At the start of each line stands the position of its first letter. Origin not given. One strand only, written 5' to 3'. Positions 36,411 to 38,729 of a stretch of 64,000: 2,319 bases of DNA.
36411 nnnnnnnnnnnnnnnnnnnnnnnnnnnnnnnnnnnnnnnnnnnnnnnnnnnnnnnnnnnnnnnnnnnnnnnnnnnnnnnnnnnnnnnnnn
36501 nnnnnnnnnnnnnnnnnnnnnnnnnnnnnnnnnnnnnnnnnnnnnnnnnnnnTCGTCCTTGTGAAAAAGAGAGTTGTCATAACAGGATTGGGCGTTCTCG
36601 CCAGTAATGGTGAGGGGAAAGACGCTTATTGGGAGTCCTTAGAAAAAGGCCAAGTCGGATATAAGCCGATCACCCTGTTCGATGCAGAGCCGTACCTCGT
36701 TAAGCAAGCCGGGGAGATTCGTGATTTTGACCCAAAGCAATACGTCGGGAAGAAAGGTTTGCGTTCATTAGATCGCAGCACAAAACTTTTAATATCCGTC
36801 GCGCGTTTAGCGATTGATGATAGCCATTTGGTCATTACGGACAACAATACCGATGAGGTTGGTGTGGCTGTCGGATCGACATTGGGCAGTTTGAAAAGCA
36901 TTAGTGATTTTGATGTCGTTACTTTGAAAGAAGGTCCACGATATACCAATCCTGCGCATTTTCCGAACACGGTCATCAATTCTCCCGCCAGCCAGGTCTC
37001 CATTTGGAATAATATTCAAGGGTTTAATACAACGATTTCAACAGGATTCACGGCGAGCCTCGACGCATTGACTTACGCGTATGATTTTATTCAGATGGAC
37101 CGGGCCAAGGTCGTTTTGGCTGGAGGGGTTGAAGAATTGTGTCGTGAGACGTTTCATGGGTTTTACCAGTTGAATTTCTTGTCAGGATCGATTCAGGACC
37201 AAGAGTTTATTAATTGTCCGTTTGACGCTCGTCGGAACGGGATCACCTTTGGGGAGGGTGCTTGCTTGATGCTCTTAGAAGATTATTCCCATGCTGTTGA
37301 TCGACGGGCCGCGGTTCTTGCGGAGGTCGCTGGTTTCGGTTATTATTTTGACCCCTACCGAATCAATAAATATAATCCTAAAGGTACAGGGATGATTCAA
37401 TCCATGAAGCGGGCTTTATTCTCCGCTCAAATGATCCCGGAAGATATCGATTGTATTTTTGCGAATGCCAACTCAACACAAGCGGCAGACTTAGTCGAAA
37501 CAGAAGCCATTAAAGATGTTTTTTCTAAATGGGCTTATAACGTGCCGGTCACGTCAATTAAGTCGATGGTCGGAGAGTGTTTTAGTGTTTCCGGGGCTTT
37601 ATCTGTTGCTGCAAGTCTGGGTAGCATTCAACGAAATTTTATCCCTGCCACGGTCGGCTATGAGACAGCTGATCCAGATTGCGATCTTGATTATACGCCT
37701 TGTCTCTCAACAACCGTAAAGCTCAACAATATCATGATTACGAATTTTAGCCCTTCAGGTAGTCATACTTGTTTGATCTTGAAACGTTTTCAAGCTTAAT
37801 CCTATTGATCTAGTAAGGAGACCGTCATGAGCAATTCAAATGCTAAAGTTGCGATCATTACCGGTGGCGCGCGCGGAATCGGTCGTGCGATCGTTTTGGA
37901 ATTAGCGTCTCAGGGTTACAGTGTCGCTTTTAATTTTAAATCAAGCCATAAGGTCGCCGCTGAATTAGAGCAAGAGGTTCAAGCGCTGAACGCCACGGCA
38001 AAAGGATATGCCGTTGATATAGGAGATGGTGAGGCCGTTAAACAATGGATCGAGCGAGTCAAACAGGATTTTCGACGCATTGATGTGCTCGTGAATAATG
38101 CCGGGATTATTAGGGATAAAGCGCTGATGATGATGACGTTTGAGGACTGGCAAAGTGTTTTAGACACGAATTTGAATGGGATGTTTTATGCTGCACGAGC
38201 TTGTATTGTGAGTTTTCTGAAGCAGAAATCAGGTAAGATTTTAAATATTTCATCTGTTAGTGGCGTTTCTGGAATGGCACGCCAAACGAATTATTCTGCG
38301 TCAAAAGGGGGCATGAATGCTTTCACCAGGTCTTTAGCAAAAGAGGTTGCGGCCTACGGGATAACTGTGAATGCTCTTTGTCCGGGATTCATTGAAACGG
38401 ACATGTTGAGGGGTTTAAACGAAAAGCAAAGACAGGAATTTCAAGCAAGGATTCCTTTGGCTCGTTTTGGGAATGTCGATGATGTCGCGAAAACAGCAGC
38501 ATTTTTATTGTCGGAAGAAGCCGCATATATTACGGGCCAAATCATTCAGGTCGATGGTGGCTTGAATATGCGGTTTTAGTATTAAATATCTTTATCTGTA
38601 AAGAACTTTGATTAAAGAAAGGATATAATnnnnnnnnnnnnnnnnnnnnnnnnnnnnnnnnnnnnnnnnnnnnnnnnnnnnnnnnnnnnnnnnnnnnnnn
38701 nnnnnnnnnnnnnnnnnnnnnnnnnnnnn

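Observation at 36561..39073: Catalytically dead FabF-like ketosynthase in an operon with FabG and FabZ homologues, directly after the riboflavin genes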

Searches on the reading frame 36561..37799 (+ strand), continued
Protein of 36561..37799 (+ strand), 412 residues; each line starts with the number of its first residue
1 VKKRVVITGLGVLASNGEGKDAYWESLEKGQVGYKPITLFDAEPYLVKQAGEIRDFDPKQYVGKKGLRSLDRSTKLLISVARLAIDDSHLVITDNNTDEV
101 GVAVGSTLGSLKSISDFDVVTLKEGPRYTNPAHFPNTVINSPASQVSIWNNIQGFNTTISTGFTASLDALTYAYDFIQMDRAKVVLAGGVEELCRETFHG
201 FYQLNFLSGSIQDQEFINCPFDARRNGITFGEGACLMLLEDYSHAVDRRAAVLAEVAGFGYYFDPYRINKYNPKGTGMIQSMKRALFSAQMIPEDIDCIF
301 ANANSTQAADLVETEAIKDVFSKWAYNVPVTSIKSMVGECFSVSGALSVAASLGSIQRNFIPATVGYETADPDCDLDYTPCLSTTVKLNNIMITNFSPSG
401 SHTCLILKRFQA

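Call 74: find_encoding_contigs(protein=P0476, flank=8000, max_places=1)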
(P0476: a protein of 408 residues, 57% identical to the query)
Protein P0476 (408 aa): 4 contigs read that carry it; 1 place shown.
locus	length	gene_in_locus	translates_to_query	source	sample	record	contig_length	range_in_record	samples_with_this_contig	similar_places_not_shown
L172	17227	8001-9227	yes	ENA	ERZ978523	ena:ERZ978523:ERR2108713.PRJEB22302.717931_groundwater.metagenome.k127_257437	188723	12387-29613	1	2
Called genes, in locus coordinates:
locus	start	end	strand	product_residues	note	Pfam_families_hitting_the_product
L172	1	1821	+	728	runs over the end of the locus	PF17191:RecG_wedge, PF01336:tRNA_anti-codon, PF04851:ResIII, PF00270:DEAD, PF00271:Helicase_C, PF19833:RecG_dom3_C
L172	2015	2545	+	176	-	PF03602:Cons_hypoth95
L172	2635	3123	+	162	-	PF01467:CTP_transf_like, PF08218:Citrate_ly_lig (weak)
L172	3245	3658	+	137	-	PF02620:YceD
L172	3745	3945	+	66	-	PF01783:Ribosomal_L32p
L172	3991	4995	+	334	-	PF02504:FA_synthesis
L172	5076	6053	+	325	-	PF08392:FAE1_CUT1_RppA (weak), PF00108:Thiolase_N (weak), PF08545:ACP_syn_III, PF08541:ACP_syn_III_C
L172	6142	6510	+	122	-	PF05635:23S_rRNA_IVP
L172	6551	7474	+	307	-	PF00698:Acyl_transf_1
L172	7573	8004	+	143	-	PF22817:ApeP-like (weak), PF07977:FabA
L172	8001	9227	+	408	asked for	PF00109:ketoacyl-synt, PF00108:Thiolase_N (weak), PF02801:Ketoacyl-synt_C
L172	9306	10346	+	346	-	PF01370:Epimerase, PF07993:NAD_binding_4, PF01073:3Beta_HSD, PF04321:RmlD_sub_bind (weak)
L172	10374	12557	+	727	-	PF16927:HisKA_7TM, PF01590:GAF (weak), PF13185:GAF_2 (weak), PF13492:GAF_3 (weak), PF02518:HATPase_c, PF13589:HATPase_c_3 (faint)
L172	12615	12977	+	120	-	PF05635:23S_rRNA_IVP, PF22296:bAvd (weak)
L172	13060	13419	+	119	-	PF00072:Response_reg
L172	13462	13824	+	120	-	PF05635:23S_rRNA_IVP, PF22296:bAvd (weak)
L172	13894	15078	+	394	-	PF01590:GAF (weak), PF13185:GAF_2 (weak), PF13487:HD_5, PF01966:HD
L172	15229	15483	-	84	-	PF05635:23S_rRNA_IVP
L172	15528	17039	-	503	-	PF00512:HisKA, PF02518:HATPase_c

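Call 75: find_encoding_contigs(protein=P0455, flank=8000, max_places=1)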
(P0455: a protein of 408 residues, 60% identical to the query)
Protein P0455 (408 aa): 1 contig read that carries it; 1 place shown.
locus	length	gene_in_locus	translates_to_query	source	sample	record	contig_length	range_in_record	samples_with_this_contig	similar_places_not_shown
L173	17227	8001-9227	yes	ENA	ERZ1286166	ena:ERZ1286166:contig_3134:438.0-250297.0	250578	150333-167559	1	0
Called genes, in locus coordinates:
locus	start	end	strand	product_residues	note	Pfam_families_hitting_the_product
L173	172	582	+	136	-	PF03602:Cons_hypoth95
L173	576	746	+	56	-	-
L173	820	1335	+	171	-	PF01467:CTP_transf_like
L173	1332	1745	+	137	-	PF02620:YceD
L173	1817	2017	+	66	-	PF01783:Ribosomal_L32p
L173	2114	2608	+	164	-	PF02504:FA_synthesis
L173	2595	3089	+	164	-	PF02504:FA_synthesis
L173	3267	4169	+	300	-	PF00108:Thiolase_N (weak), PF08545:ACP_syn_III, PF08541:ACP_syn_III_C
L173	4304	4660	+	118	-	PF05635:23S_rRNA_IVP, PF22296:bAvd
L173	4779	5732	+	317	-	PF00698:Acyl_transf_1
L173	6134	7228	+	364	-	PF13173:AAA_14, PF13635:DUF4143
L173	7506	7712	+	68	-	PF22817:ApeP-like (weak), PF07977:FabA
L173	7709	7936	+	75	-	-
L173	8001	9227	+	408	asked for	PF00109:ketoacyl-synt, PF02801:Ketoacyl-synt_C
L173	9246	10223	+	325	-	PF01073:3Beta_HSD, PF01370:Epimerase, PF02719:Polysacc_synt_2 (weak), PF04321:RmlD_sub_bind (faint), PF07993:NAD_binding_4, PF16363:GDP_Man_Dehyd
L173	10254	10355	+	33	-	-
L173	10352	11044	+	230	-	PF16927:HisKA_7TM (weak)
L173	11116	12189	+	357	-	PF13185:GAF_2 (weak), PF01590:GAF (weak), PF13492:GAF_3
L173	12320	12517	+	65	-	PF02518:HATPase_c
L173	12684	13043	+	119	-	PF00072:Response_reg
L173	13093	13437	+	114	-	PF05635:23S_rRNA_IVP, PF22296:bAvd (faint)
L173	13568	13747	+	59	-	-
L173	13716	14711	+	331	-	PF01590:GAF (weak), PF13185:GAF_2 (weak), PF08668:HDOD (weak), PF13487:HD_5, PF01966:HD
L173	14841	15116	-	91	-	PF05635:23S_rRNA_IVP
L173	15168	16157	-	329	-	PF00512:HisKA, PF02518:HATPase_c, PF13581:HATPase_c_2 (weak)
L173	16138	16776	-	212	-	-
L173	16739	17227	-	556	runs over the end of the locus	PF16927:HisKA_7TM, PF00512:HisKA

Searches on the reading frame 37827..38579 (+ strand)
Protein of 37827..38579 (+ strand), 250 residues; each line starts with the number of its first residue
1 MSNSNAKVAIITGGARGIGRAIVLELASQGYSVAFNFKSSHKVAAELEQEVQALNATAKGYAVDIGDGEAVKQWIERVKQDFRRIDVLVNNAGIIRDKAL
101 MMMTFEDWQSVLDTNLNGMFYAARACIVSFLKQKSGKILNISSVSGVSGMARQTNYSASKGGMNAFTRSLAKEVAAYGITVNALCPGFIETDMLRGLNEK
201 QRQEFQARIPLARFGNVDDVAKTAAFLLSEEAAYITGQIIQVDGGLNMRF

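Call 3: search_protein_families(library=pfam, proteins=[window:37827-38579:+], max_evalue=0.01)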
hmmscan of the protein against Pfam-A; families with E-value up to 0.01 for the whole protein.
window:37827-38579:+ (250 aa): 4 families
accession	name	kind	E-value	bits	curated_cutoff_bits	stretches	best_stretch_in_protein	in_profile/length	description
PF13561.12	adh_short_C2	-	1.8e-65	221.2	27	1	15-247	3-236/236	Enoyl-(Acyl carrier protein) reductase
PF00106.31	adh_short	-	8.3e-61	205.3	26.6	1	7-201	1-194/195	short chain dehydrogenase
PF08659.16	KR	-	3.3e-22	79.7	22.6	1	10-172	4-165/180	KR domain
PF01370.27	Epimerase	-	1.3e-06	28.5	20.9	1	10-230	2-227/240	NAD dependent epimerase/dehydratase family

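Call 4: search_protein_families(library=ncbifam, proteins=[window:37827-38579:+], max_evalue=0.01)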
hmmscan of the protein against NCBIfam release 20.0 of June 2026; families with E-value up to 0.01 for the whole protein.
window:37827-38579:+ (250 aa): 237 families (the best 25 are shown)
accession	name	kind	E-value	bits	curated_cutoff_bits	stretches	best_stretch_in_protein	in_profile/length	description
TIGR01830.1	3oxo_ACP_reduc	equivalog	1.5e-88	296.5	297.75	1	9-246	1-238/239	3-oxoacyl-[acyl-carrier-protein] reductase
NF004197.0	PRK05653.1-1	equivalog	1.2e-81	274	332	1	5-248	6-248/249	3-oxoacyl-ACP reductase FabG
NF053542.1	FlxB_rubin_SDR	equivalog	4.2e-79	265.7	340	1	7-246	1-239/239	flexirubin biosynthesis SDR family reductase FlxB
NF009466.0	PRK12826.1-2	subfamily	9.1e-76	254.6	222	1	6-248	3-246/248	3-oxoacyl-ACP reductase FabG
TIGR01829.1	AcAcCoA_reduct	subfamily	1.5e-74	250.7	302.1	1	7-248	1-242/242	acetoacetyl-CoA reductase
NF004199.0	PRK05653.1-4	equivalog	2.6e-73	246.7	301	1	6-248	5-247/247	3-oxoacyl-ACP reductase FabG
NF009464.0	PRK12824.1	subfamily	2.1e-72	243.7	269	1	6-249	2-245/245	3-oxoacyl-ACP reductase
NF004198.0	PRK05653.1-3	equivalog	1.7e-71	240.6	296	1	3-248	4-248/248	3-oxoacyl-ACP reductase FabG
NF004200.0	PRK05653.1-5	equivalog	8.3e-70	235.1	273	1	7-246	3-241/242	3-oxoacyl-ACP reductase FabG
NF009546.0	PRK12935.1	equivalog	9.6e-68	228.4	418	1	1-248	1-247/247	acetoacetyl-CoA reductase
NF047420.2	EF_P_mod_YmfI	equivalog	1.2e-63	215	238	1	9-246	2-235/236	elongation factor P 5-aminopentanone reductase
NF005559.1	PRK07231.1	subfamily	1.2e-63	214.9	215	1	5-246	3-247/249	glucose 1-dehydrogenase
NF009468.0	PRK12826.1-4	equivalog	3.7e-62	210.3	318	1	5-245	6-246/256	SDR family oxidoreductase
NF004791.0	PRK06138.1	equivalog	2.3e-61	207.3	312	1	5-247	4-250/252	SDR family oxidoreductase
NF052558.1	MBtsdlDhBudC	equivalog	7e-61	206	270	1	6-247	3-242/250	meso-2,3-butanediol dehydrogenase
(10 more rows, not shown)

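Call 17: search_solved_structures(query=window:37827-38579:+, max_evalue=1e-30)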
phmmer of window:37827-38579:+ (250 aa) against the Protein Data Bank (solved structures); distinct sequences matched with E-value up to 1e-30: 225 (the best 60 are shown).
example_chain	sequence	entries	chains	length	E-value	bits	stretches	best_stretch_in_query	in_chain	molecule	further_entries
3sj7_A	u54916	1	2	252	6.4e-65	222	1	4-248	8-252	3-oxoacyl-(Acyl-carrier-protein) reductase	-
3osu_A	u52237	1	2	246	1.2e-64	221.1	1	7-248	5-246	3-oxoacyl-[acyl-carrier-protein] reductase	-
3woh_A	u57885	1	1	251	5e-63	215.8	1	5-248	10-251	SiaM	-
4rzh_A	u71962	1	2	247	2.9e-62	213.3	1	5-248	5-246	3-oxoacyl-[acyl-carrier protein] reductase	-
1i01_A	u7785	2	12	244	3.4e-60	206.6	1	3-248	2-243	BETA-KETOACYL [ACP] REDUCTASE | 3-oxoacyl-[acyl-carrier protein] reductase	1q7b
2uvd_A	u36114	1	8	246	5.9e-60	205.8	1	6-247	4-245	3-OXOACYL-(ACYL-CARRIER-PROTEIN) REDUCTASE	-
4m8s_A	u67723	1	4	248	6.4e-60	205.7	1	5-248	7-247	Putative 3-oxoacyl-[acyl-carrier protein] reductase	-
1q7c_A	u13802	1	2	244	1.3e-59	204.7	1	3-248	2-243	3-oxoacyl-[acyl-carrier protein] reductase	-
4dml_A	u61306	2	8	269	2.4e-59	203.8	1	7-248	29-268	3-oxoacyl-[acyl-carrier-protein] reductase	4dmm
4wjz_A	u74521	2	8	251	2.5e-59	203.8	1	3-248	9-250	3-oxoacyl-[acyl-carrier-protein] reductase FabG | 3-oxoacyl-[acyl-carrier protein] reductase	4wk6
4jro_A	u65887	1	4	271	2.7e-59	203.6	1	5-247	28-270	FabG protein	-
3op4_A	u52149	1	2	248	3.3e-59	203.3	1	3-248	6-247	3-oxoacyl-[acyl-carrier protein] reductase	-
3rro_A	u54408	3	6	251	3.4e-59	203.3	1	3-248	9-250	3-ketoacyl-(acyl-carrier-protein) reductase | 3-oxoacyl-[acyl-carrier protein] reductase | 3-oxoacyl-[acyl-carrier-protein] reductase FabG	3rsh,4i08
6t5x_A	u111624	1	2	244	8e-59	202.1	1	5-248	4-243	3-oxoacyl-[acyl-carrier-protein] reductase FabG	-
6t77_A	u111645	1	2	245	8.9e-59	201.9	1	5-248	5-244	3-oxoacyl-ACP reductase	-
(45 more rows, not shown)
